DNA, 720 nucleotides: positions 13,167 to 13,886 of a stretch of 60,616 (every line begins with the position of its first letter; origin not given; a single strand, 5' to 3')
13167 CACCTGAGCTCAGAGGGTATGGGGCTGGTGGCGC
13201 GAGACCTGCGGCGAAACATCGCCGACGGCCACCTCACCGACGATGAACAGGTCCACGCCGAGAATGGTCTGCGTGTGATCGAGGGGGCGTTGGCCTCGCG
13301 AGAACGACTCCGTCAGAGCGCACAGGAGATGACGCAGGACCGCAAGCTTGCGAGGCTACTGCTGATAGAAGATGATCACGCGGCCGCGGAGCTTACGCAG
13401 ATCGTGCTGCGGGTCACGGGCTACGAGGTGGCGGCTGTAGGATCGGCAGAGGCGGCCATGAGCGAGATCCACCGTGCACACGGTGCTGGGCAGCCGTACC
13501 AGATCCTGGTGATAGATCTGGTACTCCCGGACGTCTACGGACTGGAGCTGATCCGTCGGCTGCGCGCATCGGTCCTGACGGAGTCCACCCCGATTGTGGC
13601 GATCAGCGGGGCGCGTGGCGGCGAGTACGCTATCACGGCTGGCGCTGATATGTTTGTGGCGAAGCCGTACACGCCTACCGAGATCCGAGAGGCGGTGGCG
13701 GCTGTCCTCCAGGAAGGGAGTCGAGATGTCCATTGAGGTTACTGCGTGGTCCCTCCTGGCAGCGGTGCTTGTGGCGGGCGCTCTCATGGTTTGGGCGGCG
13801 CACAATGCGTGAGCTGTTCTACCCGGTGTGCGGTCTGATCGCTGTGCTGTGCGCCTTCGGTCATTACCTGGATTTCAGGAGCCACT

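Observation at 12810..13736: Phage-encoded, membrane-anchored response-regulator receiver domain between holin and other envelope-directed genes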

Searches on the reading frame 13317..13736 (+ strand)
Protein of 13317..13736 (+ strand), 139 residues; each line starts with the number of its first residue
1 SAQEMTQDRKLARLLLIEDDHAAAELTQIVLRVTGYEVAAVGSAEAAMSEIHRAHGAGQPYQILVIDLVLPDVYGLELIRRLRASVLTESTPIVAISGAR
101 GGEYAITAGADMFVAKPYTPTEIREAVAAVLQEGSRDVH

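Call 19: search_solved_structures(query=window:13317-13736:+, max_evalue=0.00001, show_alignments=3)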
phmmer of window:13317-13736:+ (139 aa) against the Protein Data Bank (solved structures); distinct sequences matched with E-value up to 0.00001: 117 (the best 60 are shown).
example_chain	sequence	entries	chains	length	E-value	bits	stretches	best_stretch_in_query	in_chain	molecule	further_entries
3t6k_A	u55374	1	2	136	1.6e-14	57.3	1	13-131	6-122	Response regulator receiver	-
3nhz_A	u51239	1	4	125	7.3e-12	48.7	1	10-132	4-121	Two component system transcriptional regulator mtrA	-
2oqr_A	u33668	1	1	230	1.1e-11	48.1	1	13-137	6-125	Sensory transduction protein regX3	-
2gwr_A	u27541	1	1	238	1.7e-11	47.5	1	10-132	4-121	DNA-binding response regulator mtrA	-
4qpj_C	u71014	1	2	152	2.8e-11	46.8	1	9-131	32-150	Cell cycle response regulator CtrA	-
5x5j_A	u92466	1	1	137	4.4e-11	46.2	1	14-132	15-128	AdeR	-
3crn_A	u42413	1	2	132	4.8e-11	46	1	11-139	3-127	Response regulator receiver domain protein, CheY-like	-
5xjp_A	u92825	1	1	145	5.3e-11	45.9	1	14-132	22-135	AdeR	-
9xzo_A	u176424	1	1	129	6.2e-11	45.7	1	11-132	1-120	De novo protein M1X0B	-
7cci_A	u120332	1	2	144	3.7e-10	43.2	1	14-132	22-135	AdeR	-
1nxo_A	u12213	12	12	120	4.8e-10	42.8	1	13-133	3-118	DNA-binding response regulator | Response regulator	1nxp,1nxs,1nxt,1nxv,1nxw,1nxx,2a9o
8gc6_A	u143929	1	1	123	5.1e-10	42.7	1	13-132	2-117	Response regulator protein CarR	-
1zes_A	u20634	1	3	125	7.6e-10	42.2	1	12-133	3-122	Phosphate regulon transcriptional regulatory protein phoB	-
1b00_A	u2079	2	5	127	8.5e-10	42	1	12-132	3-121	PHOSPHATE REGULON TRANSCRIPTIONAL REGULATORY PROTEIN PHOB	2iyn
5hm6_A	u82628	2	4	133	9.2e-10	41.9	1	4-136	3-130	BfmR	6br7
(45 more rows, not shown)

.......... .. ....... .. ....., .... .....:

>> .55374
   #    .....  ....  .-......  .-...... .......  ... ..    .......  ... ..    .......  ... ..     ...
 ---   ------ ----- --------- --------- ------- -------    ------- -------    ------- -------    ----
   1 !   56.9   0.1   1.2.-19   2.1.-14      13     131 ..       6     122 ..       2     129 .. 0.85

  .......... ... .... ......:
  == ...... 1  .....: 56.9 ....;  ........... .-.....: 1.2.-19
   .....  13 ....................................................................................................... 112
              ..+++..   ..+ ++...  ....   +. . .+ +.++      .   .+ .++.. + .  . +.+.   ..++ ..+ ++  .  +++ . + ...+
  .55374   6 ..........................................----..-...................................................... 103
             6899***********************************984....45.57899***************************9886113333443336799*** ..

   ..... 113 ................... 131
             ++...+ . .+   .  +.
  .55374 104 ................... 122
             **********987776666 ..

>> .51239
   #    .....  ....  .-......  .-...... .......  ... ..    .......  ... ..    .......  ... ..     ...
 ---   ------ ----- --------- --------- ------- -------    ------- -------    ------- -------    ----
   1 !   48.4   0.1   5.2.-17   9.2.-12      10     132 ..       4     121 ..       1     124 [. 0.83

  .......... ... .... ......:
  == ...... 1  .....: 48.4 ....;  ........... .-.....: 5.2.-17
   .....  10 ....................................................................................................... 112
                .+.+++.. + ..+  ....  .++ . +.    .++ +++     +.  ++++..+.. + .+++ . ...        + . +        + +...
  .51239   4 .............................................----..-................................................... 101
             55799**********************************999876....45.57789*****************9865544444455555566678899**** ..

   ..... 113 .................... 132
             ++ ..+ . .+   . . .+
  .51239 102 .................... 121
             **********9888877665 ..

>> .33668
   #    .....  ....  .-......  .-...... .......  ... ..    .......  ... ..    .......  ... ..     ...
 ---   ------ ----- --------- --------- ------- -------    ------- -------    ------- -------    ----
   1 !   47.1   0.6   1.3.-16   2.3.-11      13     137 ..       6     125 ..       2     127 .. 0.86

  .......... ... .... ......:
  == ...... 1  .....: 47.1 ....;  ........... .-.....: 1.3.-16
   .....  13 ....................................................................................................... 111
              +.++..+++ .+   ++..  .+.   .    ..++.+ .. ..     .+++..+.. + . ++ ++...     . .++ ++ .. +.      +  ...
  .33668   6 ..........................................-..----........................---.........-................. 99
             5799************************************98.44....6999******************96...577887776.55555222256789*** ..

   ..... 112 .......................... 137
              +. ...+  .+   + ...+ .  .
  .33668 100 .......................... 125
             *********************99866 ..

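Call 50: find_related_loci(query=A2, collection=viral_contigs, flank=6000)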
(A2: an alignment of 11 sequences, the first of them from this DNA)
Query A2 (126 aa) in viral_contigs; peptide patterns used: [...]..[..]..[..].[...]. (x = any residue, [..] = any of these).
51 stretches matched a pattern; 24 encode a relative of the query (tblastn E <= 1e-3); 24 distinct loci.
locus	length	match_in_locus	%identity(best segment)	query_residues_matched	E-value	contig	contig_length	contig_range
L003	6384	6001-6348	29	2-122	5e-16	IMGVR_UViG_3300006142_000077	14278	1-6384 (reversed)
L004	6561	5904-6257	37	4-126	2e-15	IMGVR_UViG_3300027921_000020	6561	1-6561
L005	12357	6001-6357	30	1-123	2e-13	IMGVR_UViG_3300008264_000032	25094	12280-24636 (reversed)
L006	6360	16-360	30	4-123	2e-12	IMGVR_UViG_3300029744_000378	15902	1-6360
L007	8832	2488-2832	28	4-123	5e-12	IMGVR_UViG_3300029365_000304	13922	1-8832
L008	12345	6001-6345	28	4-123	5e-12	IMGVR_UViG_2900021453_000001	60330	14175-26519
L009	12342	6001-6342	28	2-120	1e-10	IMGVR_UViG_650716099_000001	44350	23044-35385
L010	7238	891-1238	27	5-125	3e-10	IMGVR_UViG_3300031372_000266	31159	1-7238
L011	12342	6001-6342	28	5-124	5e-10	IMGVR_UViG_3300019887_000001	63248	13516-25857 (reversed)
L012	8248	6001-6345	27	4-123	1e-9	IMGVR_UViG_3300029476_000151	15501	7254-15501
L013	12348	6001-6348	28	4-123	2e-9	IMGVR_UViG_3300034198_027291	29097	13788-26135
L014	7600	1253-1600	30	1-121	2e-9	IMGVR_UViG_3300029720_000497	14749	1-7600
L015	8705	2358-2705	30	1-121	2e-9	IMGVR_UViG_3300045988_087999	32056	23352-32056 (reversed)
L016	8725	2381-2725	27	4-123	2e-9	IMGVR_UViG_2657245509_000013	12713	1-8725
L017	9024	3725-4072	30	1-121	2e-9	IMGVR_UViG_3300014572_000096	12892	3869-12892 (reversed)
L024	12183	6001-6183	38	54-110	2e-4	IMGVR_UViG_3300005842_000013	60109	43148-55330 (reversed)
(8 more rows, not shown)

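Call 54: search_protein_families(library=phrogs, proteins=[L024:9-1364:+, L024:1365-3317:+, L024:3318-4298:+, L024:4295-4639:+, L024:4636-4992:+, L024:4996-5325:+, L024:5322-5555:+, L024:5574-5834:+, L024:6264-7124:-, L024:6940-8796:+], max_evalue=0.001)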
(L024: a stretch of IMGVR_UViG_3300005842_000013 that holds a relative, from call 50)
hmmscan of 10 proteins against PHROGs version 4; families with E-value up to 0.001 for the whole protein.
L024:9-1364:+ (451 aa): 0 families

L024:1365-3317:+ (650 aa): 1 family
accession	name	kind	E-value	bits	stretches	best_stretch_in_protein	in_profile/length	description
phrog_553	-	tail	1.3e-08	35.2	1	23-209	132-299/512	minor tail protein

L024:3318-4298:+ (326 aa): 0 families

L024:4295-4639:+ (114 aa): 0 families

L024:4636-4992:+ (118 aa): 0 families

L024:4996-5325:+ (109 aa): 0 families

L024:5322-5555:+ (77 aa): 0 families

L024:5574-5834:+ (86 aa): 0 families

L024:6264-7124:- (286 aa): 0 families

L024:6940-8796:+ (618 aa): 0 families

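Call 58: find_related_loci(query=L024:5842-6264:+, collection=viral_contigs, flank=8000)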
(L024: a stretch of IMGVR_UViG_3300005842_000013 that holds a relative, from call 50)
Query L024:5842-6264:+ (141 aa) in viral_contigs; peptide patterns used: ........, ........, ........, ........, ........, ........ (x = any residue, [..] = any of these).
13 stretches matched a pattern; 3 encode a relative of the query (tblastn E <= 1e-3); 3 distinct loci.
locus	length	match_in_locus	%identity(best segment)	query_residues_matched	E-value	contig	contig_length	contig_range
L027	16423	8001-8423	100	1-141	4e-94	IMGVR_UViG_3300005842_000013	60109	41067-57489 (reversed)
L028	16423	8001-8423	89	1-141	1e-73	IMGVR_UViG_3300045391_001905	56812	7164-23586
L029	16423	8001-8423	89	1-141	1e-73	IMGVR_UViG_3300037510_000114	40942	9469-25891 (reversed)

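Call 64: search_protein_families(library=pfam, proteins=[L027:8471-8887:+, L027:9099-10955:+, L027:10968-11426:+, L027:11477-11752:+, L027:11964-13802:+, L027:13799-14008:+, L027:14176-14427:+, L027:14427-15587:+, L027:44-3523:+, L027:7733-7990:+], max_evalue=0.01)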
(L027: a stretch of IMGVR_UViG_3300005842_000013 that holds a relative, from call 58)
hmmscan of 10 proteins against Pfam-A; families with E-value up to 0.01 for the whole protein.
L027:8471-8887:+ (138 aa): 2 families
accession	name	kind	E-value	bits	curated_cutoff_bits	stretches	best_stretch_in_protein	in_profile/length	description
PF13539.11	Peptidase_M15_4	-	2.9e-07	31.4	25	1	75-136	6-70/70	D-alanyl-D-alanine carboxypeptidase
PF02557.22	VanY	-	0.0073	16.5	25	1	17-94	4-77/132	D-alanyl-D-alanine carboxypeptidase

L027:9099-10955:+ (618 aa): 0 families

L027:10968-11426:+ (152 aa): 0 families

L027:11477-11752:+ (91 aa): 0 families

L027:11964-13802:+ (612 aa): 0 families

L027:13799-14008:+ (69 aa): 0 families

L027:14176-14427:+ (83 aa): 0 families

L027:14427-15587:+ (386 aa): 0 families

L027:44-3523:+ (1159 aa): 5 families
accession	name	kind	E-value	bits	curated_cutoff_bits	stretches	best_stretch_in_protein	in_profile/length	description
PF13936.12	HTH_38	-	3.4e-05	23.9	27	1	276-306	3-33/44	Helix-turn-helix domain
PF13488.11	Gly-zipper_Omp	-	0.00046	20.5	25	1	663-703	2-44/46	Glycine zipper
PF06897.17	DUF1269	-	0.0028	18.4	26.9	0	664-705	1-44/100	Protein of unknown function (DUF1269)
PF20045.4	DUF6447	-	0.0038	17.4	27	0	282-322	18-55/75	Family of unknown function (DUF6447)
PF00482.28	T2SSF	-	0.0099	16.3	25.2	0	801-834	2-36/125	Type II secretion system (T2SS), protein F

L027:7733-7990:+ (86 aa): 1 family
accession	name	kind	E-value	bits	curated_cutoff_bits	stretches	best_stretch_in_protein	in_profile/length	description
PF22657.2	SSB_1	-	0.0044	17.6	27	1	15-61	19-65/91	Another single-strand binding protein family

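Call 66: search_dna_similar(query=L027:8001-8423:+, collection=phages, mode=protein, max_rows=60, max_evalue=0.001)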
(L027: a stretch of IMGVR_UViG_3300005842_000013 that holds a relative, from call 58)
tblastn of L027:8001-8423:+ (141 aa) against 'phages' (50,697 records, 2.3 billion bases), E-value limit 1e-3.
Records with a match: 7; places in all: 7; records where one place covers at least 80% of the query: 0.
Best place of each record, by identity: <60% 7.
By first word of the organism name: Bacteriophage 3; Pseudomonas 1; Salmonella 1; Staphylococcus 1; Mycobacterium 1.
By host as written in the record: - 3; Pseudomonas aeruginosa PACL 1; Salmonella enterica subsp. enterica serovar Kentucky 1; Staphylococcus aureus 1; Mycobacterium abscessus GD05 1.
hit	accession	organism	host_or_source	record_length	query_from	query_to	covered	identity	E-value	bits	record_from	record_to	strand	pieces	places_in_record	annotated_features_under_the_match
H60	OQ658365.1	Pseudomonas phage sp.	Pseudomonas aeruginosa PACL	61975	41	130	64%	35.2%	6e-5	47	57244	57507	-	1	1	none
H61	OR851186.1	Salmonella phage S.Kent 1-2-1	Salmonella enterica subsp. enterica ...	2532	23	114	65%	32.6%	8e-4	44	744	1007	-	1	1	record has no annotation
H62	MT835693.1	Bacteriophage sp.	human fecal samples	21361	52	123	51%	37.5%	4e-4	45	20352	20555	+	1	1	record has no annotation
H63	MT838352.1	Bacteriophage sp.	human fecal samples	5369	53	125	52%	32.9%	6e-6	50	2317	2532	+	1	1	record has no annotation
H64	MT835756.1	Bacteriophage sp.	human fecal samples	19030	53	126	52%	32.4%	2e-4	45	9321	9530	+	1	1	record has no annotation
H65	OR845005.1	Staphylococcus phage SA 1306 Kay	Staphylococcus aureus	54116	50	123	52%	32.4%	1e-3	44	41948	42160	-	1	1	record has no annotation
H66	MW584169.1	Mycobacterium phage prophiGD05-1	Mycobacterium abscessus GD05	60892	54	129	54%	31.3%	7e-4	44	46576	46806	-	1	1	76: DNA binding protein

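Call 67: search_protein_families(library=phrogs, proteins=[L027:8001-8423:+, L027:8471-8887:+, L027:9099-10955:+, L027:10968-11426:+, L027:11477-11752:+, L027:11964-13802:+, L027:13799-14008:+, L027:14176-14427:+, L027:14427-15587:+, L027:7481-7714:+], max_evalue=0.01)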
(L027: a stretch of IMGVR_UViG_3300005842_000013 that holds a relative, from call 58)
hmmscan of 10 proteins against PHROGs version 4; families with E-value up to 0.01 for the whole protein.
L027:8001-8423:+ (141 aa): 5 families
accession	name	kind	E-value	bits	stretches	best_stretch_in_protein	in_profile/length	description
phrog_731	-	unknown function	2.1e-16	60.9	1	6-125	4-116/227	-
phrog_5982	-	unknown function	2.4e-13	49.8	1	6-127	871-986/1030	-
phrog_20458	-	unknown function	1.2e-10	41.3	1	5-123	699-814/829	-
phrog_8810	-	unknown function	2.2e-09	38.3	1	6-125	3-119/245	-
phrog_37855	-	unknown function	8e-08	32.6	1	33-126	36-128/278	-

L027:8471-8887:+ (138 aa): 5 families
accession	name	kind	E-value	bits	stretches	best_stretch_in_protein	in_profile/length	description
phrog_465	-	lysis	6.7e-28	98.8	1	11-136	50-165/292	endolysin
phrog_2649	-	lysis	1.4e-22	81.8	1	10-136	6-127/261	endolysin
phrog_6523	-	lysis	2.4e-20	74.4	1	25-136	25-129/255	endolysin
phrog_15351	-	lysis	1.6e-19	71.3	1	12-136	14-136/289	endolysin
phrog_5115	-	moron, auxiliary metabolic gene and host takeover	9e-12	45.8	1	15-136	14-121/283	ferredoxin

L027:9099-10955:+ (618 aa): 0 families

L027:10968-11426:+ (152 aa): 0 families

L027:11477-11752:+ (91 aa): 0 families

L027:11964-13802:+ (612 aa): 0 families

L027:13799-14008:+ (69 aa): 0 families

L027:14176-14427:+ (83 aa): 0 families

L027:14427-15587:+ (386 aa): 0 families

L027:7481-7714:+ (77 aa): 0 families

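Call 73: find_homologous_proteins(query=L027:8001-8423:+, max_evalue=0.001)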
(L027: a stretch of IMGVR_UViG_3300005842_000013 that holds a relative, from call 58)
Query L027:8001-8423:+ (141 aa): 6 proteins with E <= 0.001 among 26 candidates.
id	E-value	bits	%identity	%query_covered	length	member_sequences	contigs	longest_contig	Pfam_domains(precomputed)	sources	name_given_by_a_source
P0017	1.8e-82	292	96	100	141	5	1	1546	PF00072.31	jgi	jgi:CheY-like chemotaxis protein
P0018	3.3e-76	272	89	100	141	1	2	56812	PF00072.31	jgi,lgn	jgi:CheY-like chemotaxis protein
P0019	3.4e-70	252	84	100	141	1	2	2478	PF00072.31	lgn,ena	-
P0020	1.1e-61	225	73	99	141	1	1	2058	PF00072.31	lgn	-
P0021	7.3e-11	60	33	94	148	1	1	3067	PF00072.31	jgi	jgi:CheY-like chemotaxis protein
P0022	4.3e-7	48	41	76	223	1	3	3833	PF00196.26,PF08281.19,PF00072.31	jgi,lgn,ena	jgi:DNA-binding NarL/FixJ family response regulator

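Call 74: find_encoding_contigs(protein=P0020, flank=3000, max_places=3)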
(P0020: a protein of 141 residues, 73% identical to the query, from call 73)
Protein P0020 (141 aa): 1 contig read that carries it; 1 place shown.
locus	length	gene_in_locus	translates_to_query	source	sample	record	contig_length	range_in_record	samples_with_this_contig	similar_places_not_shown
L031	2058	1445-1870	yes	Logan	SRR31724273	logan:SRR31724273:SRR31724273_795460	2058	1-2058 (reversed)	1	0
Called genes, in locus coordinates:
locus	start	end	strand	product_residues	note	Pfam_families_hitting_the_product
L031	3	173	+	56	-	?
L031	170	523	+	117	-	-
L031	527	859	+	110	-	-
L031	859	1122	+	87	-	-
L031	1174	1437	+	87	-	-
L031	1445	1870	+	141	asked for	PF00072:Response_reg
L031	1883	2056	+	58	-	?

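Call 75: find_encoding_contigs(protein=P0019, flank=3000, max_places=3)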
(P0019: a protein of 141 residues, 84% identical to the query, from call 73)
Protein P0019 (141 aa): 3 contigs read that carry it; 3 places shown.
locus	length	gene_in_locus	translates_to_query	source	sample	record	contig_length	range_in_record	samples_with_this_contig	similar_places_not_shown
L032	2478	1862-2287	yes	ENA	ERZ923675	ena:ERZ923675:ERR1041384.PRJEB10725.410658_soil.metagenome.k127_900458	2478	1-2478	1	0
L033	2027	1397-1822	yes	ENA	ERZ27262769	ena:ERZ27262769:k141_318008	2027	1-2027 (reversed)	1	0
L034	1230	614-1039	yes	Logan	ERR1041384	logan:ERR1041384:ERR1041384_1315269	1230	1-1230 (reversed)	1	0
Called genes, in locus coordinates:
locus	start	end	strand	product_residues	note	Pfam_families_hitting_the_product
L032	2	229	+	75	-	?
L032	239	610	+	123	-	-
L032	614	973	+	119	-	-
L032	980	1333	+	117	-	-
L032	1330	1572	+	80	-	-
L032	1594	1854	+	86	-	-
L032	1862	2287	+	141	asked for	PF00072:Response_reg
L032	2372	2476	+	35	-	?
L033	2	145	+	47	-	?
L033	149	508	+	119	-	-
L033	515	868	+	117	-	-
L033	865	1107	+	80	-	-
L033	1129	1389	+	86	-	-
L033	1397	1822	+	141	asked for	PF00072:Response_reg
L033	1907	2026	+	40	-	?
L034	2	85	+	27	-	?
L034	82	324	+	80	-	-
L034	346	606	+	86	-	-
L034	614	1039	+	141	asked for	PF00072:Response_reg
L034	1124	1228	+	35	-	?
